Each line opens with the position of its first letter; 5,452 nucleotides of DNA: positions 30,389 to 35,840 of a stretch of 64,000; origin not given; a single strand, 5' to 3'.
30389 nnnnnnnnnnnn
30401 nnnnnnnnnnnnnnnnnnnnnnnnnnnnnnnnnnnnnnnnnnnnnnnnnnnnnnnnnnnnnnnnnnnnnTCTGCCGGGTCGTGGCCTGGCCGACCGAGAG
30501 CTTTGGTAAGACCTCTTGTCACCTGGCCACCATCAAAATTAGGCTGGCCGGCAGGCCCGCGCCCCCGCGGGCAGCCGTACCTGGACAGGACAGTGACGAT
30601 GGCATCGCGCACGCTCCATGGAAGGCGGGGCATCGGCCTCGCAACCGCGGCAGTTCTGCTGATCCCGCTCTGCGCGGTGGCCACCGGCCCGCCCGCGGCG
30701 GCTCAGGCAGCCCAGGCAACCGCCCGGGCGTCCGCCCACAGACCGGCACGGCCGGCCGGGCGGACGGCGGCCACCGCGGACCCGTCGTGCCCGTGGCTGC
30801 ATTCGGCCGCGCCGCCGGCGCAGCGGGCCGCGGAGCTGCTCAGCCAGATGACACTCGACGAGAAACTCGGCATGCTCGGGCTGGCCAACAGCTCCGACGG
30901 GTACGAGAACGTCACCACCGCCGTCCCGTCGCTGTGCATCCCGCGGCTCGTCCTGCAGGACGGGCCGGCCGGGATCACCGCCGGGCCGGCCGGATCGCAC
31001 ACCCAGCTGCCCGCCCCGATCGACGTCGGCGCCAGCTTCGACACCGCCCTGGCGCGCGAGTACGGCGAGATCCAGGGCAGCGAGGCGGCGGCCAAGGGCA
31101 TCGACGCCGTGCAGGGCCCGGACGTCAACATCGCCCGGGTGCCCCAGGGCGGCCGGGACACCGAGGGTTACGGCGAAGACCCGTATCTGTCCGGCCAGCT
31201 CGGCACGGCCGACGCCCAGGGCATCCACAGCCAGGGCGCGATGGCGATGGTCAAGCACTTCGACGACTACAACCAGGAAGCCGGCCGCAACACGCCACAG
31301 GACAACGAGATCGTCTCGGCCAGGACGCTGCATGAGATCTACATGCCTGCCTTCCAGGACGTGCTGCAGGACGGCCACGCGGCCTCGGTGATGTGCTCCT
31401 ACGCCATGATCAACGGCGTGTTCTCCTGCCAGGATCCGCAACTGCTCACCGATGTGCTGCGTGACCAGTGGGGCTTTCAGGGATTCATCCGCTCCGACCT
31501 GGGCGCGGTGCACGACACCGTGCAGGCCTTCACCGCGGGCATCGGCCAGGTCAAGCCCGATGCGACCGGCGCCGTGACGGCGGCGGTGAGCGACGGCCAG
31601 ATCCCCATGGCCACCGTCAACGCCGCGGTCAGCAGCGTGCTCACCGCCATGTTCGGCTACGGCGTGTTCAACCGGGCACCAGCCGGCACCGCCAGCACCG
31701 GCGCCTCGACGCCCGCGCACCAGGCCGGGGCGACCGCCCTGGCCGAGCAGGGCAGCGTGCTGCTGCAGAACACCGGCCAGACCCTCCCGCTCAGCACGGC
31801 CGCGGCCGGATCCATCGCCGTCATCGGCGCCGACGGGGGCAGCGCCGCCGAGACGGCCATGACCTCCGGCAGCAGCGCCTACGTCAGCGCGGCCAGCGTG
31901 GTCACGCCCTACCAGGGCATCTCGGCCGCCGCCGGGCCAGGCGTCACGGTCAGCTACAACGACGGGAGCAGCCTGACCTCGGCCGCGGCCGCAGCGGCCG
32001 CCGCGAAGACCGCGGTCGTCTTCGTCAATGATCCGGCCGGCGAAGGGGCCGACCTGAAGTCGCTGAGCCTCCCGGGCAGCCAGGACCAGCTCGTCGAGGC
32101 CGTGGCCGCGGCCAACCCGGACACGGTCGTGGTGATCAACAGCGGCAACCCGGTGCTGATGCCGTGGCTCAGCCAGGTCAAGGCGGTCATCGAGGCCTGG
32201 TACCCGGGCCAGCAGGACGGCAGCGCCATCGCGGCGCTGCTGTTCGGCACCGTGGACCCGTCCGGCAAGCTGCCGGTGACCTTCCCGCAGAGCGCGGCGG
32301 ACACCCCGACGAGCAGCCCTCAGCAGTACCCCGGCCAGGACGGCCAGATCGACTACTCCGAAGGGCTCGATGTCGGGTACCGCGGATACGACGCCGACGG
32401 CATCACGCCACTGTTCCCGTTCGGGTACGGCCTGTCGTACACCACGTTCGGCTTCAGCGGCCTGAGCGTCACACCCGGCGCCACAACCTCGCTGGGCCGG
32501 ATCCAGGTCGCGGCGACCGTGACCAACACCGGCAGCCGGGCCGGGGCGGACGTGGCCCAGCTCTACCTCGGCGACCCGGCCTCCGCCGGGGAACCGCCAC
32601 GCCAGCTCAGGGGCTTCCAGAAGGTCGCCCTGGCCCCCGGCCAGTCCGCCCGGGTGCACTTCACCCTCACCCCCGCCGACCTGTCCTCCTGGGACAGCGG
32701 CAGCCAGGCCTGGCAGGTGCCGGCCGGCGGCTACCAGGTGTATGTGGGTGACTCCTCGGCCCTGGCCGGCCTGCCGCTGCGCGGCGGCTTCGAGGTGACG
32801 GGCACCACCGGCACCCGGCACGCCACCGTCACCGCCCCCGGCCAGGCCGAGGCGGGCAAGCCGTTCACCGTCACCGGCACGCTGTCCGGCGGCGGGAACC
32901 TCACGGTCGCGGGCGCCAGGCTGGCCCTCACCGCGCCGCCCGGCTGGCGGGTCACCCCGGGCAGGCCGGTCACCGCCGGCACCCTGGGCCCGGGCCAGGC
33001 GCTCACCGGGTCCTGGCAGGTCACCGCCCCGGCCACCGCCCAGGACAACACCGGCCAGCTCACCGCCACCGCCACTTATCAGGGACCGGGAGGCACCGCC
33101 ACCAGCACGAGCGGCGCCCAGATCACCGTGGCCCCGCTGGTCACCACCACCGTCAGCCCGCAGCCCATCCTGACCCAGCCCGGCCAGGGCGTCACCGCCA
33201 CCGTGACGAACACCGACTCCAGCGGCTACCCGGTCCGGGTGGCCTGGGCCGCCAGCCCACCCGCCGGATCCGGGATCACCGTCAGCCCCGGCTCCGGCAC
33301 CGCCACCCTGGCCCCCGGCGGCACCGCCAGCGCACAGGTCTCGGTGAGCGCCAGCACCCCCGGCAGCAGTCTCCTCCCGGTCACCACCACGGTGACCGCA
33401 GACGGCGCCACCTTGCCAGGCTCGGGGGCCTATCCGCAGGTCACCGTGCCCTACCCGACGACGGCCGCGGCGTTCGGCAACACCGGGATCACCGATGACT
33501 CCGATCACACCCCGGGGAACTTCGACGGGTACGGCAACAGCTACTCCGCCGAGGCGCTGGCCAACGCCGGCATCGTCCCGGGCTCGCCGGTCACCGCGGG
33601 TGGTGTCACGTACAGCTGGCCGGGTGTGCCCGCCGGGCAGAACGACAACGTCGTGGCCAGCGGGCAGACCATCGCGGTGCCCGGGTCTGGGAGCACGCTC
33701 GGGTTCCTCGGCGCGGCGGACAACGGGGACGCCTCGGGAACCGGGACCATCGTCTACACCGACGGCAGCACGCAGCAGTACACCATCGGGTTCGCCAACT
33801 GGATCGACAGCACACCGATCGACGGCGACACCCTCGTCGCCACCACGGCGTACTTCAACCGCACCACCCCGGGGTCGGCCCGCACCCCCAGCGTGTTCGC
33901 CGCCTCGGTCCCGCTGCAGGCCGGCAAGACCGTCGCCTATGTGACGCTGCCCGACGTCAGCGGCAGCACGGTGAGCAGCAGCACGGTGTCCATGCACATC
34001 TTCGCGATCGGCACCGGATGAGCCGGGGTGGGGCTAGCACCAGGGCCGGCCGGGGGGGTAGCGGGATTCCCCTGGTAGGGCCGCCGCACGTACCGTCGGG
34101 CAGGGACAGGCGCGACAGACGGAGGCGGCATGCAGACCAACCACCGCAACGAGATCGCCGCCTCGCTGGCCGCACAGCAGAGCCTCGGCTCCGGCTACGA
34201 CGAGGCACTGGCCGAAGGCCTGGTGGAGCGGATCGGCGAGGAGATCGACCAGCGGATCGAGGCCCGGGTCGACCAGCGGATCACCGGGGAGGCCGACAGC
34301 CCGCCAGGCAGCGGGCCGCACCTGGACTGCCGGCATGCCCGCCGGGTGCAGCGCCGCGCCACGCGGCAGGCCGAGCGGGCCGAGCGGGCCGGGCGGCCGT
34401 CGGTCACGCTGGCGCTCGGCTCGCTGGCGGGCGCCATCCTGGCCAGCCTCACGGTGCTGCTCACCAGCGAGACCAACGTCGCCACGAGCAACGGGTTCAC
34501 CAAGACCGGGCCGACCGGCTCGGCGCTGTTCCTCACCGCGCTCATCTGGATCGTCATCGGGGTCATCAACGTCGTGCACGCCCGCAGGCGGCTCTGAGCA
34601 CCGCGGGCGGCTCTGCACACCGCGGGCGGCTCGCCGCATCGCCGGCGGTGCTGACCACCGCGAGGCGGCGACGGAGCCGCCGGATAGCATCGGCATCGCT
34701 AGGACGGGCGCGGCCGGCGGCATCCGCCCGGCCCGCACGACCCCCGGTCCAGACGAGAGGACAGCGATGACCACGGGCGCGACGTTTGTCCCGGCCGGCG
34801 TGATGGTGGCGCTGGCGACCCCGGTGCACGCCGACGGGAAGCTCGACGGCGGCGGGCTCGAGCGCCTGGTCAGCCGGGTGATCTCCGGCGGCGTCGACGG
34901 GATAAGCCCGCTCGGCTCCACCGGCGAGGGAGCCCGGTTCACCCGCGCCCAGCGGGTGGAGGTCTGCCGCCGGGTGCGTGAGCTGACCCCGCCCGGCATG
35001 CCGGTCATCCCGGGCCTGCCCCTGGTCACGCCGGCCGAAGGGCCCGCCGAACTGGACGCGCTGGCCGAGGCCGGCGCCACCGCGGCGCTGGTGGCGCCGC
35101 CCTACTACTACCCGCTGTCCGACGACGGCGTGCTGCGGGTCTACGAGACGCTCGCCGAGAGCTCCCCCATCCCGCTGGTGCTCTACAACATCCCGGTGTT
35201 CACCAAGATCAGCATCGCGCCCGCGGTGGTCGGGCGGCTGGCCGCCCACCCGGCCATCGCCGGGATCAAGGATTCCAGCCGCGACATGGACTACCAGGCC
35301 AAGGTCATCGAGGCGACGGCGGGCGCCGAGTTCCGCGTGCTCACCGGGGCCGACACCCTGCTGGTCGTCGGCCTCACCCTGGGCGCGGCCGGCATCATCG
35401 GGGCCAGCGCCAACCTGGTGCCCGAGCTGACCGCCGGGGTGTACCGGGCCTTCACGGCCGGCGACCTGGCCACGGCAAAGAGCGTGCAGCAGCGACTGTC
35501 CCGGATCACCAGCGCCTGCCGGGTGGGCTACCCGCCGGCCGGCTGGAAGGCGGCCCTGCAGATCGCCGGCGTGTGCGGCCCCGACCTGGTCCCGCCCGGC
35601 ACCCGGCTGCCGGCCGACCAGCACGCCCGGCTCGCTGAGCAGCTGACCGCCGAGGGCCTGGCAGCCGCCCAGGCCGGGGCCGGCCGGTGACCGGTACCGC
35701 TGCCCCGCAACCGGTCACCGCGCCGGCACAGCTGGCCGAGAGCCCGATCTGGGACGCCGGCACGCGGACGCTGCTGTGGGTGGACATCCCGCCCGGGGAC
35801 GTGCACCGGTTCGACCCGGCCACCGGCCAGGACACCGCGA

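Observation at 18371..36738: A 16-bp FadR-type operator occurs six times, only in promoter gaps of the carbohydrate locus: a predicted GntR regulon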

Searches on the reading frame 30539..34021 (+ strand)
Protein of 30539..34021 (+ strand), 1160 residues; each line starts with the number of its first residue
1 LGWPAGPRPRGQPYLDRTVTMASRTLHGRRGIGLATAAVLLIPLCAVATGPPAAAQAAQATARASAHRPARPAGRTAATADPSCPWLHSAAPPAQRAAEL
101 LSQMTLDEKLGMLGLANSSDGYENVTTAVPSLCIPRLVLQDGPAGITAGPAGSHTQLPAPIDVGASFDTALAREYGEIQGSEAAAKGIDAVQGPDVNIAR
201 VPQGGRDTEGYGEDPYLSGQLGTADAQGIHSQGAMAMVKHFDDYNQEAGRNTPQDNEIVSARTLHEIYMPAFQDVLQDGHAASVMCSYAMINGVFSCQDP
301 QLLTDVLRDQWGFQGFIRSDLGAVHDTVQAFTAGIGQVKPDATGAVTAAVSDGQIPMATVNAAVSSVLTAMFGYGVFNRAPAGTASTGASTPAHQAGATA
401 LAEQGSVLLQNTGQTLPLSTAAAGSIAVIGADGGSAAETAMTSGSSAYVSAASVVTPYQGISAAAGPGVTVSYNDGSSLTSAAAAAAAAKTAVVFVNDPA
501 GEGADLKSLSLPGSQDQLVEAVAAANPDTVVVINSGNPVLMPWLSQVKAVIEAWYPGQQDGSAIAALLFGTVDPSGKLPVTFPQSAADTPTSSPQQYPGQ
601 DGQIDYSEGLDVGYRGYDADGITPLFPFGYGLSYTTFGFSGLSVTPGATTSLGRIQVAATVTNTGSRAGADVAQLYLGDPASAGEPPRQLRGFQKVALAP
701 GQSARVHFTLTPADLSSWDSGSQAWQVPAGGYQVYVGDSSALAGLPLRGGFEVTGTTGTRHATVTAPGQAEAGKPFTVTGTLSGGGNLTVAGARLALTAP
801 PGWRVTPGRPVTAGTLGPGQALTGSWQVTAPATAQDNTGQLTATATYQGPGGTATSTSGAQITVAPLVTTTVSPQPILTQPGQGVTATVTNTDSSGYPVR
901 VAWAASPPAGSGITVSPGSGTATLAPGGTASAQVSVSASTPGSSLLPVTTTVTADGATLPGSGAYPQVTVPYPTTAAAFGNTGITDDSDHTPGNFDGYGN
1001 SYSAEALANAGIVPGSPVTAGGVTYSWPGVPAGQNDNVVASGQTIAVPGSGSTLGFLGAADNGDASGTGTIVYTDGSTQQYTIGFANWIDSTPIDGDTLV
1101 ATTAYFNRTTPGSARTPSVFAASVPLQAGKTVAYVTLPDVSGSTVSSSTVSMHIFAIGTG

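Call 5: search_protein_families(library=pfam, proteins=[window:30539-34021:+])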
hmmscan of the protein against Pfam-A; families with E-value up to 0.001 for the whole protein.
window:30539-34021:+ (1160 aa): 4 families
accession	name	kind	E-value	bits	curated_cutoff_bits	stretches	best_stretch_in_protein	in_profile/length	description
PF01915.27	Glyco_hydro_3_C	-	4.1e-56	190.6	31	1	407-634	2-200/200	Glycosyl hydrolase family 3 C-terminal domain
PF00933.27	Glyco_hydro_3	-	1.2e-33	117.4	27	1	127-369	54-315/316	Glycosyl hydrolase family 3 N terminal domain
PF14310.12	Fn3-like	-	2.3e-27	95.3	25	1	671-740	1-71/71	Fibronectin type III-like domain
PF10633.15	NPCBM_assoc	-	1.3e-09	38.5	24.4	1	770-848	1-78/78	NPCBM-associated, NEW3 domain of alpha-galactosidase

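Call 51: search_solved_structures(query=window:30599-34021:+, max_evalue=1e-40)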
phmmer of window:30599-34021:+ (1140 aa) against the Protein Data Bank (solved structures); distinct sequences matched with E-value up to 1e-40: 50.
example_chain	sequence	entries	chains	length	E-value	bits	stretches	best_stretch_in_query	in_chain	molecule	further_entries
4i3g_A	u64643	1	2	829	9.3e-126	424.5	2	457-721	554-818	Beta-glucosidase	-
8j9f_A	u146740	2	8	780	2.1e-115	390.2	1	79-721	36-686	Beta-glucosidase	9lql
7ms2_A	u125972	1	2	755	4.1e-111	376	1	79-736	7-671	Thermostable beta-glucosidase B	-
5wab_A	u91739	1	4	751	1e-99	338.3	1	83-721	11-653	Putative beta-glucosidase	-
7pjj_A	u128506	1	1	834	2.4e-97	330.4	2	459-720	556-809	Beta-glucosidase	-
4i8d_A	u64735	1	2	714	1.3e-96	328.1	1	75-720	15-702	Beta-D-glucoside glucohydrolase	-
3zyz_A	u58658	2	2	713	1.4e-96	327.9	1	75-720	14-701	BETA-D-GLUCOSIDE GLUCOHYDROLASE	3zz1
6jxg_A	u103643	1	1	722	2.4e-94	320.5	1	94-735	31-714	Beta-glucosidase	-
8va7_A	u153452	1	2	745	9.5e-88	298.7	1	63-720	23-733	Glycoside hydrolase family 3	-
3abz_A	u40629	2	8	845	2.1e-86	294.2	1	447-720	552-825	Beta-glucosidase I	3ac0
2x40_A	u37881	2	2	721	6.6e-83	282.6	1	471-733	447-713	BETA-GLUCOSIDASE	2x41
2x42_A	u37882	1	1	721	8.2e-82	279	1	471-733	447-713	BETA-GLUCOSIDASE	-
5yot_A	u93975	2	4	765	3.6e-80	273.6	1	112-720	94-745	Isoprimeverose-producing enzyme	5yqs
7eap_A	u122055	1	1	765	2.2e-79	271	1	112-720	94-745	Fn3_like domain-containing protein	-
5ju6_A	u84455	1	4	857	1.1e-77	265.3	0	64-322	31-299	Beta-glucosidase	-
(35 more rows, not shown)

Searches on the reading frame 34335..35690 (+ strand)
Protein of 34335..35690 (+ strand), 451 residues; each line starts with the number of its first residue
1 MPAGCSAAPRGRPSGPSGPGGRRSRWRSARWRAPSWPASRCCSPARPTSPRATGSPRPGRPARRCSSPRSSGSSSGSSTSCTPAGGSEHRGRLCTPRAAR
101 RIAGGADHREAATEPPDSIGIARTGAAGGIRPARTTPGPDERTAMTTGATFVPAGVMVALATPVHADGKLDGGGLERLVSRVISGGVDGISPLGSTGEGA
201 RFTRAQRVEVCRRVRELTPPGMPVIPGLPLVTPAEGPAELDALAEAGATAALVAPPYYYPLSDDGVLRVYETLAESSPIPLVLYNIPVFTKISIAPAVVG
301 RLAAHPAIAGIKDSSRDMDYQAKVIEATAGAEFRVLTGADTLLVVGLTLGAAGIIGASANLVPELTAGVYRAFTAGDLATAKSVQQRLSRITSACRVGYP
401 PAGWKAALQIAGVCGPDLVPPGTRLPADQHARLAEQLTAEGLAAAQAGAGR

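Call 7: search_protein_families(library=pfam, proteins=[window:34335-35690:+])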
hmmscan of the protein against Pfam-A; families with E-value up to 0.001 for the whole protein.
window:34335-35690:+ (451 aa): 1 family
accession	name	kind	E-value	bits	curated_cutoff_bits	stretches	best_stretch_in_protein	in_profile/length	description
PF00701.28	DHDPS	-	3.4e-52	177.4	22.1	1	154-439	3-288/289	Dihydrodipicolinate synthetase family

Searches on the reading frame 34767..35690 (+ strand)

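Call 17: search_protein_families(library=ncbifam, proteins=[window:34767-35690:+])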
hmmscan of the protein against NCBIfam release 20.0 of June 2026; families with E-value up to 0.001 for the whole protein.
window:34767-35690:+ (307 aa): 7 families
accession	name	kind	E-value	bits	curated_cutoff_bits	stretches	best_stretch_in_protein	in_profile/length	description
TIGR00674.1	dapA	equivalog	1e-48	165.7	206.15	1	11-291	1-281/286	4-hydroxy-tetrahydrodipicolinate synthase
TIGR02313.1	HpaI-NOT-DapA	exception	1.8e-41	141.8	396.7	1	11-279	3-272/294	2,4-dihydroxyhept-2-ene-1,7-dioic acid aldolase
NF003164.0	PRK04147.1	equivalog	7e-29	101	281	1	11-248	6-242/294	N-acetylneuraminate lyase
NF040954.1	Arch_KDGaldase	equivalog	6.7e-27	94.6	390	1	12-256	3-241/288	bifunctional 2-dehydro-3-deoxy-phosphogluconate/2-dehydro-3-deoxy-6-phosphogalactonate aldolase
TIGR00683.1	nanA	equivalog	1e-25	90.6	382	1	11-246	3-237/293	N-acetylneuraminate lyase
NF002958.0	PRK03620.1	subfamily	2e-22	79.4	278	1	9-295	11-298/307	5-dehydro-4-deoxyglucarate dehydratase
TIGR03249.1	KdgD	equivalog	1.7e-12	47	373.95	1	8-291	8-293/299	5-dehydro-4-deoxyglucarate dehydratase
